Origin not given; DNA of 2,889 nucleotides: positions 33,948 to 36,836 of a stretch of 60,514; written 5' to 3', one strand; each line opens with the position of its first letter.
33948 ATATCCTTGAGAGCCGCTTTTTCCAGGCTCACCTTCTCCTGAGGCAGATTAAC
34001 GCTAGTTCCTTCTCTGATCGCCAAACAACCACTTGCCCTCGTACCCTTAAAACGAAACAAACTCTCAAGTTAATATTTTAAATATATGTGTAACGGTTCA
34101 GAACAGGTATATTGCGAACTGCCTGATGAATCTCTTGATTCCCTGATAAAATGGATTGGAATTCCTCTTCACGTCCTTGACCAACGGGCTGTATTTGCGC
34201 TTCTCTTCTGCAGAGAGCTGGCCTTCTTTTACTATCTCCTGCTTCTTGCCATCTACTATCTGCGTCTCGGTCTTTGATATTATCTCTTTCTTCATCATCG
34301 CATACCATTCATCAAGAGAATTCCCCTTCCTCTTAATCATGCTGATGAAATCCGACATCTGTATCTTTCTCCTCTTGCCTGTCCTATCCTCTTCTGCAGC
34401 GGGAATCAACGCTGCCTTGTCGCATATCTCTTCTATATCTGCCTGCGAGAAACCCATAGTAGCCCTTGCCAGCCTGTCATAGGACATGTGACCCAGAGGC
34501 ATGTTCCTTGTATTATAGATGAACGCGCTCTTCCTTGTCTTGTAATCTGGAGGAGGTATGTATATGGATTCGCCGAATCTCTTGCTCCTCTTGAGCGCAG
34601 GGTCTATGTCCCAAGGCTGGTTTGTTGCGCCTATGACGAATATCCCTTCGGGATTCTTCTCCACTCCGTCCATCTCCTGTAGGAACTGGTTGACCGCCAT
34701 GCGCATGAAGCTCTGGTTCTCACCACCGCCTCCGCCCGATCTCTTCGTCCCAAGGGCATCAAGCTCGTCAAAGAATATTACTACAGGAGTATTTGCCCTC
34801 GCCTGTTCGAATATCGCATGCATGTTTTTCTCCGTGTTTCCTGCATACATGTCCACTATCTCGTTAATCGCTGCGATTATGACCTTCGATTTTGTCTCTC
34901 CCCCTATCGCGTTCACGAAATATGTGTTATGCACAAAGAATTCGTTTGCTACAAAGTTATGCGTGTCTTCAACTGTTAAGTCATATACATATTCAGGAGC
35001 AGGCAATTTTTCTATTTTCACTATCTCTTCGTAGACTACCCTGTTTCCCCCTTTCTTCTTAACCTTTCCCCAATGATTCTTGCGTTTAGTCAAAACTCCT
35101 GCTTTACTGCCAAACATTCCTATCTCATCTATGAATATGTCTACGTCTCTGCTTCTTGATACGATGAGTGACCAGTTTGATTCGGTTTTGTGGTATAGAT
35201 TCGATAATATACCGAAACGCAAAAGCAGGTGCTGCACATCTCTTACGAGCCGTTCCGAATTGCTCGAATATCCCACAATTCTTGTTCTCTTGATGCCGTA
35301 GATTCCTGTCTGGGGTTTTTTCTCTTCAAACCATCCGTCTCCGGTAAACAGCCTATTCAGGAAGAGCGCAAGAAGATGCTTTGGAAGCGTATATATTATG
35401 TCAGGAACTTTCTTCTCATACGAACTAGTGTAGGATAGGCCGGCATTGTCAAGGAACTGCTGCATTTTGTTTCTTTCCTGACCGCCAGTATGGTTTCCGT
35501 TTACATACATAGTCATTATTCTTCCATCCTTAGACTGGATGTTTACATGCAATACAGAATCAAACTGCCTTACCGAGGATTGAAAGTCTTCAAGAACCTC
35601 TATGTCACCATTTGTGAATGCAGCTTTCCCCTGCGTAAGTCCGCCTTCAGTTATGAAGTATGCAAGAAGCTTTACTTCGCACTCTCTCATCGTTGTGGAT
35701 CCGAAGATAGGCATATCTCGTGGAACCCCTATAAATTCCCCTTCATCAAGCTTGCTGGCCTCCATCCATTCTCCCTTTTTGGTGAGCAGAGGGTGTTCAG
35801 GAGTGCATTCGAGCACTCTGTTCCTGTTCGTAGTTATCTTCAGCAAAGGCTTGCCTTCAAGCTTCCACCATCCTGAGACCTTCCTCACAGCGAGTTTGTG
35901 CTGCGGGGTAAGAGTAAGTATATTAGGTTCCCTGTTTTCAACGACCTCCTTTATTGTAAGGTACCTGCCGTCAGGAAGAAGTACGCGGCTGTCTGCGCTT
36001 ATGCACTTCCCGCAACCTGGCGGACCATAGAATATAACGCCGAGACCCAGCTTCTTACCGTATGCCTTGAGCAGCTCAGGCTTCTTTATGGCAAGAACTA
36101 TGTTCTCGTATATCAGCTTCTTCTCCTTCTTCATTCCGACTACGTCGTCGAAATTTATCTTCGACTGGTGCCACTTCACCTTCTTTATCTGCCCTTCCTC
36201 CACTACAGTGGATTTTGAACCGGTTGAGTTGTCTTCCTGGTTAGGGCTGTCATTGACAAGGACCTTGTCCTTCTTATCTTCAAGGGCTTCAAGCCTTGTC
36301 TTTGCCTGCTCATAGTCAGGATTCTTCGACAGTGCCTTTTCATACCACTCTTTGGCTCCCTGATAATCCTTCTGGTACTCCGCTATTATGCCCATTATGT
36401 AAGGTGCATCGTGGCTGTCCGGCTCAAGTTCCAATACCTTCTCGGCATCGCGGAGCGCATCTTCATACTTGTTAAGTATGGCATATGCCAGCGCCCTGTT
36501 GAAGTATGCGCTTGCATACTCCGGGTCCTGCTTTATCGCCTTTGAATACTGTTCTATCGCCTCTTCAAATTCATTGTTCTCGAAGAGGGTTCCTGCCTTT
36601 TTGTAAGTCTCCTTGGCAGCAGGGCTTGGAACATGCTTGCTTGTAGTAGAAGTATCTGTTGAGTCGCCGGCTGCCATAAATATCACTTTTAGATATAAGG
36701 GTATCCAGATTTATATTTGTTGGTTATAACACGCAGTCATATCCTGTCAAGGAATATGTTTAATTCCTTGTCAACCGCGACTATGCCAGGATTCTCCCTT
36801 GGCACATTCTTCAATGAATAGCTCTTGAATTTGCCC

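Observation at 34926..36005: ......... intein inserted exactly in the Walker A P-loop of a TPR-AAA ATPase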

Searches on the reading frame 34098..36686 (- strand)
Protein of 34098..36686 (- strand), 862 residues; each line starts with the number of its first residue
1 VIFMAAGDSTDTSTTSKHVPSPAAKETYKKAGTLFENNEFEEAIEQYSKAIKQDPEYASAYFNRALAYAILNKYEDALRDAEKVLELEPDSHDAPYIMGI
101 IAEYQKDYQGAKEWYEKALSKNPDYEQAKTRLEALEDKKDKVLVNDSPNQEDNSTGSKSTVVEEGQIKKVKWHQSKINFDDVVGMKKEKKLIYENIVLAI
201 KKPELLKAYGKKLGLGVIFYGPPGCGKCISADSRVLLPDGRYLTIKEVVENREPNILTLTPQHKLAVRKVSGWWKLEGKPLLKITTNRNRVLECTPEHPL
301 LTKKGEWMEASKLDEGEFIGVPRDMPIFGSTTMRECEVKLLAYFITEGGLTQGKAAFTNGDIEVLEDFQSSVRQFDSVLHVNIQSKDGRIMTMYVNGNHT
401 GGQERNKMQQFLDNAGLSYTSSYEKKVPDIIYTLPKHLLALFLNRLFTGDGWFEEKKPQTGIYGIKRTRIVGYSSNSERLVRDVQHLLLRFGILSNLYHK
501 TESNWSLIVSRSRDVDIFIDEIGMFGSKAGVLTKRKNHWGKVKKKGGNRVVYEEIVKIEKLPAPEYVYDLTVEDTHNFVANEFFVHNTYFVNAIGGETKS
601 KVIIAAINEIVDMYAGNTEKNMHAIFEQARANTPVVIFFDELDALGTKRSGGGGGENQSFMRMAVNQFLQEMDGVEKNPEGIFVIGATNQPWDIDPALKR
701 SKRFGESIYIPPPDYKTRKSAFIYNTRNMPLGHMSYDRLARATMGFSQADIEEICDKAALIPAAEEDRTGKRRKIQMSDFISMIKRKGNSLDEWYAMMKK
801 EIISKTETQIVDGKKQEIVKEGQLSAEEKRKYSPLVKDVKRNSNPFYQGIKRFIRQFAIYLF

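Call 4: search_protein_families(library=pfam, proteins=[window:34098-36686:-], max_evalue=0.01)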
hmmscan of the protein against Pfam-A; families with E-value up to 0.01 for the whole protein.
window:34098-36686:- (862 aa): 20 families
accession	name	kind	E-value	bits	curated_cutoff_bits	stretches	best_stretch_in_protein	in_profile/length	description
PF00004.35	AAA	-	2.2e-31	109.4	21.2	1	588-711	12-130/131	ATPase family associated with various cellular activities (AAA)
PF14890.11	Intein_splicing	-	7.5e-29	101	35.8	1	236-587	2-155/155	Intein splicing domain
PF00515.34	TPR_1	-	7.5e-19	67.1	27.8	3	58-90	1-33/34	Tetratricopeptide repeat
PF07719.23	TPR_2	-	6e-18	63.9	27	3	58-90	1-33/34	Tetratricopeptide repeat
PF14528.11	LAGLIDADG_3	-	1.3e-17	64.3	22.5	1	439-523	3-82/82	LAGLIDADG-like domain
PF13414.12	TPR_11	-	1.1e-13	51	26.8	1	34-69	4-39/42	TPR repeat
PF13432.12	TPR_16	-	2.1e-13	50.9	32.7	2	29-80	2-52/65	Tetratricopeptide repeat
PF13181.12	TPR_8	-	2.6e-10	40.1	25.7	1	58-90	1-33/34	Tetratricopeptide repeat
PF13428.12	TPR_14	-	1e-09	38.5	23.5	1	28-65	5-42/44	Tetratricopeptide repeat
PF25575.1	TPR_BSK1_C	-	5.7e-09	36.3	42.2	1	27-97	45-116/118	Serine/threonine-protein kinase BSK1-like, TPR repeats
PF13431.12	TPR_17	-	2e-08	34.3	24.4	1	47-78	2-33/34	Tetratricopeptide repeat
PF14559.12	TPR_19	-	3e-07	31.1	25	1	34-90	1-57/68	Tetratricopeptide repeat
PF13371.12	TPR_9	-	4.8e-07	30.1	35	1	35-98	6-69/73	Tetratricopeptide repeat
PF13424.12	TPR_12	-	5.4e-07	30.2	30.1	1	40-87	26-74/77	Tetratricopeptide repeat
PF17862.7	AAA_lid_3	-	4.8e-05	23.3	27.2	1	736-780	4-43/45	AAA+ lid domain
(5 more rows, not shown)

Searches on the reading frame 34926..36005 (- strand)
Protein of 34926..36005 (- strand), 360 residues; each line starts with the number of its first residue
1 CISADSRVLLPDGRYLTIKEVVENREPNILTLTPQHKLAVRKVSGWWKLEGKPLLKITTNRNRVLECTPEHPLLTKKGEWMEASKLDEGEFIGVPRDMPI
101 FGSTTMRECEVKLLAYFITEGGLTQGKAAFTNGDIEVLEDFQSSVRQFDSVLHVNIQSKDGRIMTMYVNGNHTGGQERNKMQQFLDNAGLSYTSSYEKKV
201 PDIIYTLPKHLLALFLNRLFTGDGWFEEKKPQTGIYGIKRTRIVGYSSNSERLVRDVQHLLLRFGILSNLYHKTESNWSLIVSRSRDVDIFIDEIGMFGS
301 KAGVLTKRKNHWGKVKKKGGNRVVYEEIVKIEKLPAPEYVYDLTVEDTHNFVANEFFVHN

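Call 4: search_protein_families(library=pfam, proteins=[window:34926-36005:-], max_evalue=0.01)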
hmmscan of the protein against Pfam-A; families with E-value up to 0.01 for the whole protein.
window:34926-36005:- (360 aa): 3 families
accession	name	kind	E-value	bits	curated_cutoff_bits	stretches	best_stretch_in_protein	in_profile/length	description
PF14890.11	Intein_splicing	-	6.8e-30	104.4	35.8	1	9-360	2-155/155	Intein splicing domain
PF14528.11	LAGLIDADG_3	-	6.6e-19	68.4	22.5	1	212-296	3-82/82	LAGLIDADG-like domain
PF07591.16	PT-HINT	-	0.00011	22.9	27.7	0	57-90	49-85/137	Pretoxin HINT domain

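Call 5: search_protein_families(library=ncbifam, proteins=[window:34926-36005:-], max_evalue=0.001)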
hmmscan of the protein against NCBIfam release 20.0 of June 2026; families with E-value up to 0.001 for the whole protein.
window:34926-36005:- (360 aa): 16 families
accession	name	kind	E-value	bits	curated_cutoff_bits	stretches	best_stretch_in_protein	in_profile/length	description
NF005852.0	PRK07773.1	equivalog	4e-49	167.7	780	2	1-302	398-701/886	replicative DNA helicase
NF011418.0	PRK14845.1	equivalog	2.8e-24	85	756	2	29-298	67-300/1049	translation initiation factor IF-2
NF038098.1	GyrA_w_intein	exception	9.9e-23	80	1850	1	1-308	117-424/1232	intein-containing DNA gyrase subunit A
NF006207.0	PRK08332.1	equivalog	7.8e-20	69.8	2400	1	46-360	940-1241/1684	vitamin B12-dependent ribonucleotide reductase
NF007072.0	PRK09519.1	equivalog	1e-16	60.5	1024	1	6-283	257-527/790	intein-containing recombinase RecA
NF038162.1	RtcB_rel_intein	exception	1.3e-14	53.2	1150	2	318-360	534-578/961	intein-containing RtcB family protein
NF003157.0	PRK04132.1-2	equivalog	6.5e-14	50.8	1103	1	47-297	106-343/864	replication factor C small subunit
TIGR01445.1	intein_Nterm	domain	4.4e-13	50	24.5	1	1-75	1-83/83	intein N-terminal splicing region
NF003159.0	PRK04132.1-4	equivalog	1.7e-11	42.9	999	1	36-170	105-242/852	replication factor C small subunit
NF011491.0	PRK14898.1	equivalog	5.3e-11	41.3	783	1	139-304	270-417/860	DNA-directed RNA polymerase subunit A''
NF052663.1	RtcB_rel_intein2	exception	2.8e-09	36.4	1050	1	1-360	78-310/626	intein-containing RctB family protein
NF045703.1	rSAM_Tes_intein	exception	1.5e-08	32.9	1700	1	112-355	373-604/1040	tetraether lipid synthase Tes, intein-containing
NF011303.0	PRK14715.1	equivalog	4.7e-08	30.6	1585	1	90-356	1100-1371/1627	DNA-directed DNA polymerase II large subunit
TIGR01443.1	intein_Cterm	domain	1.7e-07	31.2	15.6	1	339-360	1-23/24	intein C-terminal splicing region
NF003158.0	PRK04132.1-3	equivalog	1.4e-06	25.7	1750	0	30-121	101-193/1437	replication factor C small subunit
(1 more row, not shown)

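Call 7: search_solved_structures(query=window:34926-36005:-, max_evalue=0.001, show_alignments=2)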
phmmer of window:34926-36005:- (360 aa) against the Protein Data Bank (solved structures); distinct sequences matched with E-value up to 0.001: 18.
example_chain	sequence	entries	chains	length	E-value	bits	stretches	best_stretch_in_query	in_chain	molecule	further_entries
1mi8_A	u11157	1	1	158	1.7e-08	37.2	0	2-99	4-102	DnaB intein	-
6rpq_A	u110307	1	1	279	2.2e-08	36.9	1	323-360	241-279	Ubiquitin-like protein SMT3,1108aa long hypothetical cell division control protein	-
4o1r_A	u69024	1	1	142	4.4e-08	35.9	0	317-360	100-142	Replicative DNA helicase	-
2jmz_A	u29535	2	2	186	1.6e-07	34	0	321-354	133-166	Hypothetical protein MJ0781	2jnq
2imz_A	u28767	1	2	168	9.1e-07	31.5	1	1-116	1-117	Endonuclease PI-MtuI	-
6frg_A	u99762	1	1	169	8e-06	28.4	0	2-99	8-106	Replicative DNA helicase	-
6frh_A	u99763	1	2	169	8e-06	28.4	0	2-99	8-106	Replicative DNA helicase,Replicative DNA helicase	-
7qss_A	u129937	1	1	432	5.7e-05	25.6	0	321-355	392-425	V-type ATP synthase alpha chain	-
7qsu_A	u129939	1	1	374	6.9e-05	25.4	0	323-355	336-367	V-ATPase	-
3ifj_A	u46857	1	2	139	7.9e-05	25.2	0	1-97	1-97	Endonuclease PI-MtuI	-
2in0_A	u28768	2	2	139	0.0001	24.8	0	1-97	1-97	Endonuclease PI-MtuI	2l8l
6fre_A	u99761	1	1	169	0.00019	23.9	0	320-359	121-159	Replicative DNA helicase,Replicative DNA helicase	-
2in9_A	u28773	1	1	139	0.00026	23.4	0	1-97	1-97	Endonuclease PI-MtuI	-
6rpp_A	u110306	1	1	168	0.00033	23.1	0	318-359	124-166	Cell division control protein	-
5k08_A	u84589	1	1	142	0.0004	22.8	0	1-97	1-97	RecA mini intein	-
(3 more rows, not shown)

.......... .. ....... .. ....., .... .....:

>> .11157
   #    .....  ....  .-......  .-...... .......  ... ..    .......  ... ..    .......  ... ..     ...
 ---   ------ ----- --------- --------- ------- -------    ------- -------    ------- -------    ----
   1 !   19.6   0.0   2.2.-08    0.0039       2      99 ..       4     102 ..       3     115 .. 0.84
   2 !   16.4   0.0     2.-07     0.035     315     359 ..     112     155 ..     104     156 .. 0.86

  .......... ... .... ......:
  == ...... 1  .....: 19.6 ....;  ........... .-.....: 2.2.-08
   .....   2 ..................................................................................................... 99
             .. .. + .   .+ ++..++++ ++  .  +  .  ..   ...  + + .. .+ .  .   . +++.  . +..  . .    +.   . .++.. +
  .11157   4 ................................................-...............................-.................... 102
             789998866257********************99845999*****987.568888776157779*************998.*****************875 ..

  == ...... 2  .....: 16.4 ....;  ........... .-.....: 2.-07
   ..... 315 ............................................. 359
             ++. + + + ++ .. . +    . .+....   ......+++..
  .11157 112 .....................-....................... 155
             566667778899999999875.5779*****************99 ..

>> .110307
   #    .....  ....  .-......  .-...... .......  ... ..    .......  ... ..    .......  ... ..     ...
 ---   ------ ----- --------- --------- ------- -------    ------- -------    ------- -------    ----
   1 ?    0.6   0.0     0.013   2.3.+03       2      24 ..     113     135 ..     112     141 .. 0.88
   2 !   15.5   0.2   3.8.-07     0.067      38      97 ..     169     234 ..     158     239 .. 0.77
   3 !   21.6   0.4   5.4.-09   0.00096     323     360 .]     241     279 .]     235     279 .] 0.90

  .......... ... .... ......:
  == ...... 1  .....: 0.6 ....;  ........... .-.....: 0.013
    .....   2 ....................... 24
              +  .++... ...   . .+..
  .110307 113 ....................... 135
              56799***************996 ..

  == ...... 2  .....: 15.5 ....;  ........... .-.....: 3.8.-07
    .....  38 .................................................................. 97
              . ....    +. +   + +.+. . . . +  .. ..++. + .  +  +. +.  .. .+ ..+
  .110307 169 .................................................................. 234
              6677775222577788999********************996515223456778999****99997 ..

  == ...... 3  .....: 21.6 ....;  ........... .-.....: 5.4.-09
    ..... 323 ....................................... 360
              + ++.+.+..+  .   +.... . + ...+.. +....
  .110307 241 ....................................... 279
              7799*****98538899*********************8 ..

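Call 16: find_homologous_proteins(query=window:34926-36005:-, max_evalue=1e-10)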
Query window:34926-36005:- (360 aa): 165 proteins with E <= 1e-10 among 2860 candidates; the best 120 are listed.
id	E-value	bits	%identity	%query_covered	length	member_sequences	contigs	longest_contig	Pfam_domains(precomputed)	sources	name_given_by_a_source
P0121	6.0e-68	248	63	50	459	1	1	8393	PF14528.12,PF00004.36,PF17862.8,PF14890.12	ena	-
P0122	6.0e-51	192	31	100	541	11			PF14623.12,PF14528.12,PF14890.12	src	-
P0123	7.7e-49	185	32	100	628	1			PF03796.22,PF14528.12,PF00772.27,PF14890.12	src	-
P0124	4.3e-48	182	69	35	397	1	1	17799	PF14528.12,PF00004.36,PF14890.12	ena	-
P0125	3.0e-47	180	40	48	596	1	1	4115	PF03796.22,PF14528.12,PF00772.27,PF13560.13,PF14890.12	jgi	jgi:replicative DNA helicase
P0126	1.8e-45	174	35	84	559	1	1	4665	PF14528.12,PF14890.12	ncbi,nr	ncbi:MAG: LAGLIDADG family homing endonuclease, partial [Candidatus Nanoarchaeia archaeon]|nr:LAGLID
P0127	3.5e-45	173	36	84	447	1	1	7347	PF14528.12,PF14890.12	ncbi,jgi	jgi:replicative DNA helicase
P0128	6.1e-45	172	35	84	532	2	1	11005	PF14528.12,PF14890.12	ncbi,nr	ncbi:MAG TPA: hypothetical protein HA222_03575, partial [Candidatus Diapherotrites archaeon]|nr:hypo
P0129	2.0e-44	170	34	84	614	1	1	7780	PF14528.12,PF14890.12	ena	-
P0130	5.0e-44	169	36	100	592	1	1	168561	PF13479.13,PF14528.12,PF14890.12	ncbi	-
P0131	1.1e-43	168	35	87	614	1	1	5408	PF03796.22,PF14528.12,PF00772.27,PF14890.12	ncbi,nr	ncbi:MAG TPA: DnaB-like helicase N-terminal domain-containing protein, partial [Pyrinomonadaceae bac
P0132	2.1e-43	167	34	84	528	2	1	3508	PF14528.12,PF14890.12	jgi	jgi:replicative DNA helicase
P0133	2.3e-43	167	28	51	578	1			PF03796.22,PF14528.12,PF13481.13,PF14890.12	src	-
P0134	2.3e-43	167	36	83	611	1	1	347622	PF03796.22,PF14528.12,PF00772.27,PF14890.12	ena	-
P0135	3.3e-42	163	34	100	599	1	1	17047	PF13479.13,PF14528.12,PF14890.12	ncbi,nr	ncbi:MAG: AAA family ATPase [Deltaproteobacteria bacterium]|nr:AAA family ATPase [Deltaproteobacteri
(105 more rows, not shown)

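Call 48: predict_structure(alignment_id=A1)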
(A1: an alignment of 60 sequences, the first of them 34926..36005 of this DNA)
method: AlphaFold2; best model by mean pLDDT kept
length: 360 residues; sequences in the alignment: 60
mean_pLDDT: 90.9   pTM: 0.90
mean pLDDT of the five models: 90.9, 90.6, 90.5, 90.4, 89.4
residues with pLDDT >= 90: 268; 70-90: 70; 50-70: 21; < 50: 1
segments of 3 or more residues with pLDDT < 50: none
pLDDT, mean of each block of 10 residues (from residue 1): 96 97 98 93 97 97 97 95 98 95 97 95 82 93 95 84 80 67 93 92 98 98 92 75 95 97 97 88 94 94 73 52 92 98 96 94
secondary structure, 60 per line:
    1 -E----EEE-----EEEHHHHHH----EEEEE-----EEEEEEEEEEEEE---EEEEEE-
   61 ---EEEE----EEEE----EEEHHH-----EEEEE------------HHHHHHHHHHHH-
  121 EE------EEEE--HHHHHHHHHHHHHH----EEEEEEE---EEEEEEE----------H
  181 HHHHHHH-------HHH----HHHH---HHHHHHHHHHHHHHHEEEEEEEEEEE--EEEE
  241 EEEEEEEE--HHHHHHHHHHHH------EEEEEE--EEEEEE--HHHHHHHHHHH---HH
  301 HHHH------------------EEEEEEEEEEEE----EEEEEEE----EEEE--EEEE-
elements in order: E7-9 E15-17 H18-23 E28-32 E38-50 E54-59 E64-67 E72-75 E80-82 E91-95 H108-119 E129-132 H135-148 E153-159 E163-169 H180-187 H202-205 H209-223 E224-234 E237-248 H251-262 E269-274 E277-282 H285-295 H299-304 E323-334 E339-345 E350-353 E356-359

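Call 51: fold_search(model_id=the predicted structure, library=pdb)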
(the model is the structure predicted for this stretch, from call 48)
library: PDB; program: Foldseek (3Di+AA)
matches with E <= 10: 1115; with E <= 0.001: 177
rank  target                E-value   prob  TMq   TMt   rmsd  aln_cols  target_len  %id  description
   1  7qsu                  2.0e-22  1.00  0.75  0.73   4.2       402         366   19  Crystal structure of homing endonuclease-associated TliVMA intein (C1A, d333-339) (released 2022-03-30)
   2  7qss                  1.7e-21  1.00  0.71  0.60   7.5       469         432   16  Crystal structure of homing endonuclease-associated TliVMA intein (C1A) (released 2022-03-30)
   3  7qst                  6.8e-19  1.00  0.66  0.65   6.2       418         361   17  Crystal structure of homing endonuclease-associated PhoVMA intein (C1A) (released 2022-03-30)
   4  1dq3                  1.4e-18  1.00  0.64  0.53   6.6       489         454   17  CRYSTAL STRUCTURE OF AN ARCHAEAL INTEIN-ENCODED HOMING ENDONUCLEASE PI-PFUI (released 2000-07-05)
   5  2cw7                  2.9e-16  1.00  0.67  0.46  10.7       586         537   13  Crystal structure of intein homing endonuclease II (released 2006-04-18)
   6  1ef0_A                1.9e-14  1.00  0.57  0.50   8.2       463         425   13  CRYSTAL STRUCTURE OF PI-SCEI MINIPRECURSOR (released 2000-06-07)
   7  1vde_B                4.7e-14  1.00  0.58  0.51   8.0       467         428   13  PI-SCEI, A HOMING ENDONUCLEASE WITH PROTEIN SPLICING ACTIVITY (released 1998-04-08)
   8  1jva_B                8.4e-14  1.00  0.59  0.51   7.6       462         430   12  CRYSTAL STRUCTURE OF THE VMA1-DERIVED ENDONUCLEASE BEARING THE N AND C EXTEIN PROPEPTIDES (released 2002-08-29)
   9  1um2_B                2.7e-13  1.00  0.58  0.52   6.9       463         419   13  Crystal Structure of the Vma1-Derived Endonuclease with the Ligated Extein Segment (released 2004-09-22)
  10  1jva_A                2.9e-13  1.00  0.58  0.51   6.9       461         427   12  CRYSTAL STRUCTURE OF THE VMA1-DERIVED ENDONUCLEASE BEARING THE N AND C EXTEIN PROPEPTIDES (released 2002-08-29)
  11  1lws_A                4.5e-13  1.00  0.56  0.49   8.2       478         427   13  Crystal structure of the intein homing endonuclease PI-SceI bound to its recognition sequence (released 2002-09-27)
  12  1um2_A                8.1e-13  1.00  0.61  0.54   6.1       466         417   13  Crystal Structure of the Vma1-Derived Endonuclease with the Ligated Extein Segment (released 2004-09-22)
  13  1vde_A                1.7e-12  1.00  0.59  0.51   8.0       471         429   14  PI-SCEI, A HOMING ENDONUCLEASE WITH PROTEIN SPLICING ACTIVITY (released 1998-04-08)
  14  1ef0_B                5.5e-12  1.00  0.56  0.51   8.7       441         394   13  CRYSTAL STRUCTURE OF PI-SCEI MINIPRECURSOR (released 2000-06-07)
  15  1dfa                  6.2e-12  1.00  0.57  0.51   7.1       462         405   12  CRYSTAL STRUCTURE OF PI-SCEI IN C2 SPACE GROUP (released 1999-12-08)
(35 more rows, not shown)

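Call 77: search_protein_representatives(protein=window:34926-36005:-)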
Query: 360 residues. Proteins with E-value up to 0.001 (for the whole library): 6073; up to 1e-10: 2151; up to 1e-30: 249. The best 150 are listed.
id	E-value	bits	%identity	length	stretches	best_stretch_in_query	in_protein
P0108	3.7e-152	523.0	66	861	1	1-360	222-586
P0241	1.8e-70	254.3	35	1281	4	1-301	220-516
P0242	7.1e-70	252.3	37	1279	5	1-150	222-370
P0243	5.7e-69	249.4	33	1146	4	10-188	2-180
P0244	5.5e-68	246.1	33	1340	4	1-306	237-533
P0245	4.2e-67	243.2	32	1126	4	166-360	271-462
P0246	5.6e-66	239.5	40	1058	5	1-152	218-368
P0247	3.4e-63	230.4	39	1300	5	1-159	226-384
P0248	3.0e-61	223.9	31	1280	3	1-303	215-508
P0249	2.8e-58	214.2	94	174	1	257-360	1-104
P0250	6.3e-58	213.0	36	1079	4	1-152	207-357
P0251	1.5e-56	208.5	39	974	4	199-360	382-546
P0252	3.1e-56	207.5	38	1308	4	1-302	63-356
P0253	3.5e-56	207.3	29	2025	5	52-360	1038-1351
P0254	5.6e-56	206.6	44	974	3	1-152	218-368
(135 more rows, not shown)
